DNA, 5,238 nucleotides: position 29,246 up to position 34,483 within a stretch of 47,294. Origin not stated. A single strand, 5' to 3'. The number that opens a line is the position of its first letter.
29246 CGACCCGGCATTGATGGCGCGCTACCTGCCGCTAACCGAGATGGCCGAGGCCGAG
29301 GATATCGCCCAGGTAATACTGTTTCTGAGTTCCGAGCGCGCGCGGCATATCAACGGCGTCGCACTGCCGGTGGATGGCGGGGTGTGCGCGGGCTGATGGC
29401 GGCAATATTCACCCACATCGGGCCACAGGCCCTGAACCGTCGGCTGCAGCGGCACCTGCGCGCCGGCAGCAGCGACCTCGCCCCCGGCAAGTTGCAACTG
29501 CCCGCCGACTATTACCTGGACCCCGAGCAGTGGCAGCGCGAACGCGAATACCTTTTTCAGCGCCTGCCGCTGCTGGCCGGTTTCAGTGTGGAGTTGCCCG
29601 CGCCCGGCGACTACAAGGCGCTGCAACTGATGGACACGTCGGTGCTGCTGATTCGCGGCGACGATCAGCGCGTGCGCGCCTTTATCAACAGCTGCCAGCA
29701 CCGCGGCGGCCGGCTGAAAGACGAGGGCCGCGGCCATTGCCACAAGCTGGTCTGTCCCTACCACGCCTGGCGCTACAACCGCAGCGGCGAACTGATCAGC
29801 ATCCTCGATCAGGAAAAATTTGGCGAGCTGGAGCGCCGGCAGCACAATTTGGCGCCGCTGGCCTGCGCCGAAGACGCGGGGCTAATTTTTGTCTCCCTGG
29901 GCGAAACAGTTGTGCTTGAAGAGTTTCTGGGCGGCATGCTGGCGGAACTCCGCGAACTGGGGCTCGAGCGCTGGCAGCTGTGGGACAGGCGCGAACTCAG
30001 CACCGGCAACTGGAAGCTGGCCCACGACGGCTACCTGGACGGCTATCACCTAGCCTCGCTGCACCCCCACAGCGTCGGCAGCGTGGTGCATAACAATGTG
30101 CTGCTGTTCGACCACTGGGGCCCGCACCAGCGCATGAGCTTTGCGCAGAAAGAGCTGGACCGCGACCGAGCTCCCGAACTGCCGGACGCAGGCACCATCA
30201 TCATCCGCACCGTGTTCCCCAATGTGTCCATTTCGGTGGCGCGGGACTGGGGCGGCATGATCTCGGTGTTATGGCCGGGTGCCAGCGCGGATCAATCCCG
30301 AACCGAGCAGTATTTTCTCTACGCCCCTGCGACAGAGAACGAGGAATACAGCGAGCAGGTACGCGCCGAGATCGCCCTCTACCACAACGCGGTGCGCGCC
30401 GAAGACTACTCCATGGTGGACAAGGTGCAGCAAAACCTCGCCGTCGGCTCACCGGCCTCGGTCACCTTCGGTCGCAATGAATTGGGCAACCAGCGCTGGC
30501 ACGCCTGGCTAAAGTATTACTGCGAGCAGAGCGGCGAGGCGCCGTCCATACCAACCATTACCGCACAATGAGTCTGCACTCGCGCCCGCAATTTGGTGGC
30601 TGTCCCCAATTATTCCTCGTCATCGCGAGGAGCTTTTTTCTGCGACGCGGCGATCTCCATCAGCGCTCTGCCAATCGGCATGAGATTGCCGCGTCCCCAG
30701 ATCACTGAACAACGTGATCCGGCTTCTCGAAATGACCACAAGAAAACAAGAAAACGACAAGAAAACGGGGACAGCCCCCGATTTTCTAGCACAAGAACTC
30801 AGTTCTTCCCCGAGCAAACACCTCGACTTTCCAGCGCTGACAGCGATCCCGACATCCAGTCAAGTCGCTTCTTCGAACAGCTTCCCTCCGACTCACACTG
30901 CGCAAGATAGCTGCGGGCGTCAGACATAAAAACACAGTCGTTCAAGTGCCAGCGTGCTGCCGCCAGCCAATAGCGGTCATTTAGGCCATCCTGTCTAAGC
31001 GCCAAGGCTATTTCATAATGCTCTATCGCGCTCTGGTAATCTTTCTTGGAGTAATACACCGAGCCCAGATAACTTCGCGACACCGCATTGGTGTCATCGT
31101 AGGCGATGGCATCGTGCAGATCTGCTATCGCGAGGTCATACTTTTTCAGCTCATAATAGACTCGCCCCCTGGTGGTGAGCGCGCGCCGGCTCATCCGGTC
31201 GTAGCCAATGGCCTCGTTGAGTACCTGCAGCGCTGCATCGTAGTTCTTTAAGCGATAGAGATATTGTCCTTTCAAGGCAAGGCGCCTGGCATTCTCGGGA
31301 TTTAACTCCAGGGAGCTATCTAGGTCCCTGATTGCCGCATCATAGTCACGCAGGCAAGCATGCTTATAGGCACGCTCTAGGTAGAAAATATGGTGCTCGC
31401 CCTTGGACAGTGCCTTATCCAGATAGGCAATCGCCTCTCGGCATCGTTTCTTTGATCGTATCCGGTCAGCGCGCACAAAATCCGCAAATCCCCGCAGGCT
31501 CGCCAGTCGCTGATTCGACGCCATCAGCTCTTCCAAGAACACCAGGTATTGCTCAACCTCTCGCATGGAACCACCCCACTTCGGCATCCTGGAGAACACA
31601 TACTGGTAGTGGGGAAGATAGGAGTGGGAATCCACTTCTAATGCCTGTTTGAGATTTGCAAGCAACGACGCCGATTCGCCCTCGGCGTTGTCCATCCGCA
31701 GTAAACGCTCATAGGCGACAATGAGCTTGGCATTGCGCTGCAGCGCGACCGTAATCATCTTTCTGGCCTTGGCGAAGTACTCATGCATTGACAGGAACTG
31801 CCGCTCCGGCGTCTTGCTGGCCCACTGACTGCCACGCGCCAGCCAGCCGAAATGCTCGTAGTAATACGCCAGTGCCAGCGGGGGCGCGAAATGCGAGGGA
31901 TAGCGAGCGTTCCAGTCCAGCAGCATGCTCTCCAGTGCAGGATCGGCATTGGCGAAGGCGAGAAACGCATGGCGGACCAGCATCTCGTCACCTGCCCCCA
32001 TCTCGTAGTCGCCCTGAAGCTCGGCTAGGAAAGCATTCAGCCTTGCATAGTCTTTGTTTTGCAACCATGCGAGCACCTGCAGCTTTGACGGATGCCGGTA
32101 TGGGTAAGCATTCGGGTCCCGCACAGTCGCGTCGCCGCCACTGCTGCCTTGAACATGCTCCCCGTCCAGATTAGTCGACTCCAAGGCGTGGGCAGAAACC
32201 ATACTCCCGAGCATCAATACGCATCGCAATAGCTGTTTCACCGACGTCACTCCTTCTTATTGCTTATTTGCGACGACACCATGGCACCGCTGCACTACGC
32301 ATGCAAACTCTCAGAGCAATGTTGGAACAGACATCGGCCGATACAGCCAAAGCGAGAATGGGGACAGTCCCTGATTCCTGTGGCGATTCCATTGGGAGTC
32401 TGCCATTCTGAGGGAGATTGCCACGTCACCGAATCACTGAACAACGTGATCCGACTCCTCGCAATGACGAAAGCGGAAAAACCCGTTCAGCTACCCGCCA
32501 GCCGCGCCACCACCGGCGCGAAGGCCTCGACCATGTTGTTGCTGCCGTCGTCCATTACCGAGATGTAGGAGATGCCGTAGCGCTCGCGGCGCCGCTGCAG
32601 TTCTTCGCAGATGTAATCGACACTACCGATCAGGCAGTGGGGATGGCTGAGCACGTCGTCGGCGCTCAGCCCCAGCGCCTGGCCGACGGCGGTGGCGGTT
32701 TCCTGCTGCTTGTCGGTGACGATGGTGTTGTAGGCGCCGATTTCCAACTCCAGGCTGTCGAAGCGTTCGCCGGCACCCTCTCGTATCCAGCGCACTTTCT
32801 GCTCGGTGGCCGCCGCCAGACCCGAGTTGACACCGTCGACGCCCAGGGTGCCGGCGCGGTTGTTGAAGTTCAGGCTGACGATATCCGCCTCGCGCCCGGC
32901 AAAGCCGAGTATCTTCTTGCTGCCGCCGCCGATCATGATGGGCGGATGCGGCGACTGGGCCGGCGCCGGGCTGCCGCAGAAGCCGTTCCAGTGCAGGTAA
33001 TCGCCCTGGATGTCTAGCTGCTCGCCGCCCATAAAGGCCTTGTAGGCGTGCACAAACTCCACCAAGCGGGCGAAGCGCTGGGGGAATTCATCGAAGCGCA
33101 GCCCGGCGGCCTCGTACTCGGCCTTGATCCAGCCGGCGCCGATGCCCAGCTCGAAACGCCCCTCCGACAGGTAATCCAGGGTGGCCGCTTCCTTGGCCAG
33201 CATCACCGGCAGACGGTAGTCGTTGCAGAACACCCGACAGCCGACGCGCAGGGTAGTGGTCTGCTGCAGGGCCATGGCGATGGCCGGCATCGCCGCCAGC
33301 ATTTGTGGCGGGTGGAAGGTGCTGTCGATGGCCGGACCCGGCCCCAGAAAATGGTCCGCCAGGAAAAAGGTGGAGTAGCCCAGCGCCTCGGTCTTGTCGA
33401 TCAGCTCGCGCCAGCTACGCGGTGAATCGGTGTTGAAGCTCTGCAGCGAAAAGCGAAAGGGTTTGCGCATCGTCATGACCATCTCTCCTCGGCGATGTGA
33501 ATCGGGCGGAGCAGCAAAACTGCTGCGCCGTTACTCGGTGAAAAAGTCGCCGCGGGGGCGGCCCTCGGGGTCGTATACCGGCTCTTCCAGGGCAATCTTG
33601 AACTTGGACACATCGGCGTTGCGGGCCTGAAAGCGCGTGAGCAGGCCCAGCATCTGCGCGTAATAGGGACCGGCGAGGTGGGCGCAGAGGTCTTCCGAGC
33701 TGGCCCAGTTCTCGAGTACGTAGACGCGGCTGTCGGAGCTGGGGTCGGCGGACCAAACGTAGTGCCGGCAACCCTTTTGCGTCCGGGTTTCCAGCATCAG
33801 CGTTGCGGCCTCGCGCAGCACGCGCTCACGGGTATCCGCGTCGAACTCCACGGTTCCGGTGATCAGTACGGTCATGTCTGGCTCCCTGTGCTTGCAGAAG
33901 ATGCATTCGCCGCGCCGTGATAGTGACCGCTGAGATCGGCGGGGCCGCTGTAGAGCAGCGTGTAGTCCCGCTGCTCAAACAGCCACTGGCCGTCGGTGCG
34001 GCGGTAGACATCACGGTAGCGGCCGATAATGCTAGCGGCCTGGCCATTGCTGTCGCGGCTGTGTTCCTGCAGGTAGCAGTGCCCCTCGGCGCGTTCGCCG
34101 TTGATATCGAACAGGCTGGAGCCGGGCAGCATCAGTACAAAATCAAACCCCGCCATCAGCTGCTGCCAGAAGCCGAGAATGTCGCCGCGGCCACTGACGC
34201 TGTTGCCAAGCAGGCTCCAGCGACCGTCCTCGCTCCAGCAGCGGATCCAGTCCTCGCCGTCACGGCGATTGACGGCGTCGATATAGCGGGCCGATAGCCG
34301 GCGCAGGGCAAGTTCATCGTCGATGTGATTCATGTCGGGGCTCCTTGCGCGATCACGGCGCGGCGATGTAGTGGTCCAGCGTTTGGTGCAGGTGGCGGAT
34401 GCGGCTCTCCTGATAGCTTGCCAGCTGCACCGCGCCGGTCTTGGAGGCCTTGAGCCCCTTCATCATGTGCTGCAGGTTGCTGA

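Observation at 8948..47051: An AT-rich inverted repeat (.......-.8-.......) occurs 8 times, always in a promoter region of the catabolic cluster, suggesting a single-regulator regulon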

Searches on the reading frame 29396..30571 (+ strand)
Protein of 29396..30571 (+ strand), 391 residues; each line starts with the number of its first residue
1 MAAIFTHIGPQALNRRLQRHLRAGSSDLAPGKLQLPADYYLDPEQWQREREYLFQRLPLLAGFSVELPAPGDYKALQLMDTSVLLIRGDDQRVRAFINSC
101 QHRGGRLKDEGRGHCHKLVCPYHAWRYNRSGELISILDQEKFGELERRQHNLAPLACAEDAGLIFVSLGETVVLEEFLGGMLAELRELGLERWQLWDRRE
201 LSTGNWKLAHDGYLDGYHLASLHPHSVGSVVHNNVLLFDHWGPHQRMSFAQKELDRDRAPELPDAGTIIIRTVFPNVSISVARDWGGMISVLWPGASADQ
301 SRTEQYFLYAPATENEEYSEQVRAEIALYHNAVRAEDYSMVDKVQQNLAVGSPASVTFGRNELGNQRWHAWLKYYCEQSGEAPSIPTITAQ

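Call 8: search_protein_families(library=pfam, proteins=[window:29396-30571:+])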
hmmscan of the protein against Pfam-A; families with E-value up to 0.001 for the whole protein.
window:29396-30571:+ (391 aa): 2 families
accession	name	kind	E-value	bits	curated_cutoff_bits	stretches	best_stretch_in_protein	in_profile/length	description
PF00848.25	Ring_hydroxyl_A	-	1.1e-27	97.7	24.9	1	193-377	4-207/208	Ring hydroxylating alpha subunit (catalytic domain)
PF00355.32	Rieske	-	4e-17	62.4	20.3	1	64-139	8-81/88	Rieske [2Fe-2S] domain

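Call 19: search_protein_families(library=ncbifam, proteins=[window:29396-30571:+], max_evalue=0.00001)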
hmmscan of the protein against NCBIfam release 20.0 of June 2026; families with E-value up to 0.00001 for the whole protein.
window:29396-30571:+ (391 aa): 6 families
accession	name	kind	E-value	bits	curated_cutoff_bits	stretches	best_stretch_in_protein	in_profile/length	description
NF058607.1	GlBtMonoOxGbcA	equivalog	8.5e-34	116.7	670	1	32-230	30-229/420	glycine betaine monooxygenase oxygenase subunit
NF041684.1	ant_diox_AndAc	equivalog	2.8e-22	78.9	750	1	37-223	25-222/418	anthranilate 1,2-dioxygenase large subunit AndAc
TIGR03228.1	anthran_1_2_A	equivalog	1.2e-21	77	671.9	1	33-235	14-225/438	anthranilate 1,2-dioxygenase large subunit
TIGR03229.1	benzo_1_2_benA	equivalog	1.8e-20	73.2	780.95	1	31-224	12-216/433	benzoate 1,2-dioxygenase large subunit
NF042946.1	3PPDioc_HcaE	equivalog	2.7e-17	62.9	830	1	38-183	19-168/450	3-phenylpropionate/cinnamic acid dioxygenase subunit alpha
NF052579.1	BetMthstMoxSdmAMthl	equivalog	3e-06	26.4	600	1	71-165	30-123/351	4beta-methylsterol monooxygenase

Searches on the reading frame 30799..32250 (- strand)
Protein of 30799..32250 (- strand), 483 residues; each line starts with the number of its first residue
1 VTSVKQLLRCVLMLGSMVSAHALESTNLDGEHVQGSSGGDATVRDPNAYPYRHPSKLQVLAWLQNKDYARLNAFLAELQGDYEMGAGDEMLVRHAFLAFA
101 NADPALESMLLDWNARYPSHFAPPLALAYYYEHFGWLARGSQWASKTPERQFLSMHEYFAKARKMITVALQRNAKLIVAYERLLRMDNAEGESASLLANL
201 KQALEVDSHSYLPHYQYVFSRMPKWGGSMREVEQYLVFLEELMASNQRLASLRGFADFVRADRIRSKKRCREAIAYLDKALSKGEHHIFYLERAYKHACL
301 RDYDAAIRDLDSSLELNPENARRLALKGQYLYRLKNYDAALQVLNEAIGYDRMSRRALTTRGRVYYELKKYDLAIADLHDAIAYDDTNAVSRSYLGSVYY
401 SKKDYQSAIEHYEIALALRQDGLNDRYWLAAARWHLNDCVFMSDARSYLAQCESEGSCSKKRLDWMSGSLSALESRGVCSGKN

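Call 8: search_protein_families(library=pfam, proteins=[window:30799-32250:-])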
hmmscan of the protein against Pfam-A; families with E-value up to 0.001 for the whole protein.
window:30799-32250:- (483 aa): 13 families
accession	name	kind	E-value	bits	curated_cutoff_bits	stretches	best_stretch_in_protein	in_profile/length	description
PF00515.34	TPR_1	-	5.1e-16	58.2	27.8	1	393-420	5-32/34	Tetratricopeptide repeat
PF07719.23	TPR_2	-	2.4e-15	55.8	27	1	393-419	5-31/34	Tetratricopeptide repeat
PF13432.12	TPR_16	-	2.5e-11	44.2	32.7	2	360-420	2-62/65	Tetratricopeptide repeat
PF13414.12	TPR_11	-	7.4e-11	42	26.8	2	362-401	1-40/42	TPR repeat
PF12895.13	ANAPC3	-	1.3e-09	38.7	27.2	2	302-378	4-79/82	Anaphase-promoting complex, cyclosome, subunit 3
PF13181.12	TPR_8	-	4.1e-09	36.3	25.7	0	322-351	2-31/34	Tetratricopeptide repeat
PF14559.12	TPR_19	-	4.8e-09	36.9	25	1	302-355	6-59/68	Tetratricopeptide repeat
PF13424.12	TPR_12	-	9.5e-09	35.8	30.1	1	392-436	6-51/77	Tetratricopeptide repeat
PF13226.11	DUF4034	-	3.9e-06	26.9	21.3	1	97-210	48-160/274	Domain of unknown function (DUF4034)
PF13374.12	TPR_10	-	4.7e-06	26.9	27.5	0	389-423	2-36/42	Tetratricopeptide repeat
PF13428.12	TPR_14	-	9.8e-05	23.1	23.5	0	394-433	6-43/44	Tetratricopeptide repeat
PF13371.12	TPR_9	-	0.0002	21.7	35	0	300-348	8-56/73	Tetratricopeptide repeat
PF25062.1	ARM_TT21_N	-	0.00093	19.4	40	0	267-411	40-190/222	Tetratricopeptide repeat protein 21 N-terminal ARM repeat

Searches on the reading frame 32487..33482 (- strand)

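Call 8: search_protein_families(library=pfam, proteins=[window:32487-33482:-])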
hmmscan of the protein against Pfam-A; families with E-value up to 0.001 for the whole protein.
window:32487-33482:- (331 aa): 1 family
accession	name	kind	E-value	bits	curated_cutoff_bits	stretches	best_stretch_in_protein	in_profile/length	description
PF00296.26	Bac_luciferase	-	1.8e-41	142.9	27.9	1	19-267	20-241/314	Luciferase-like monooxygenase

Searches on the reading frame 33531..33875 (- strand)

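Call 8: search_protein_families(library=pfam, proteins=[window:33531-33875:-])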
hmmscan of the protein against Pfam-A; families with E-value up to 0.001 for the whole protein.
window:33531-33875:- (114 aa): 1 family
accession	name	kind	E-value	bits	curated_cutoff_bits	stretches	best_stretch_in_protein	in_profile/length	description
PF03992.22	ABM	-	1.1e-11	45.2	23.1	1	4-75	3-75/78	Antibiotic biosynthesis monooxygenase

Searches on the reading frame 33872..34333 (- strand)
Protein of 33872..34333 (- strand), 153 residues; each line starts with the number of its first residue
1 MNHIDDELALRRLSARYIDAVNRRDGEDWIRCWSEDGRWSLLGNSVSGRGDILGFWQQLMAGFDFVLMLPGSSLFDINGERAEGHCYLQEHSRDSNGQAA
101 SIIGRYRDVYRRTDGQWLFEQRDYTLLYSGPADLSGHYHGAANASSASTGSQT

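Call 9: search_protein_families(library=pfam, proteins=[window:33872-34333:-])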
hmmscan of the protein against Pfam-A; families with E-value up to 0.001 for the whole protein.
window:33872-34333:- (153 aa): 3 families
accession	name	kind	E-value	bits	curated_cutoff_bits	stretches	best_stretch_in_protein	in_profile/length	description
PF13577.12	SnoaL_4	-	4.1e-20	72.5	24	1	3-122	2-125/126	SnoaL-like domain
PF12680.13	SnoaL_2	-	7.1e-09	36.6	27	1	16-117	3-99/102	SnoaL-like domain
PF14534.12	DUF4440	-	5.3e-06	27.3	25.2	1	10-118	1-106/107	Domain of unknown function (DUF4440)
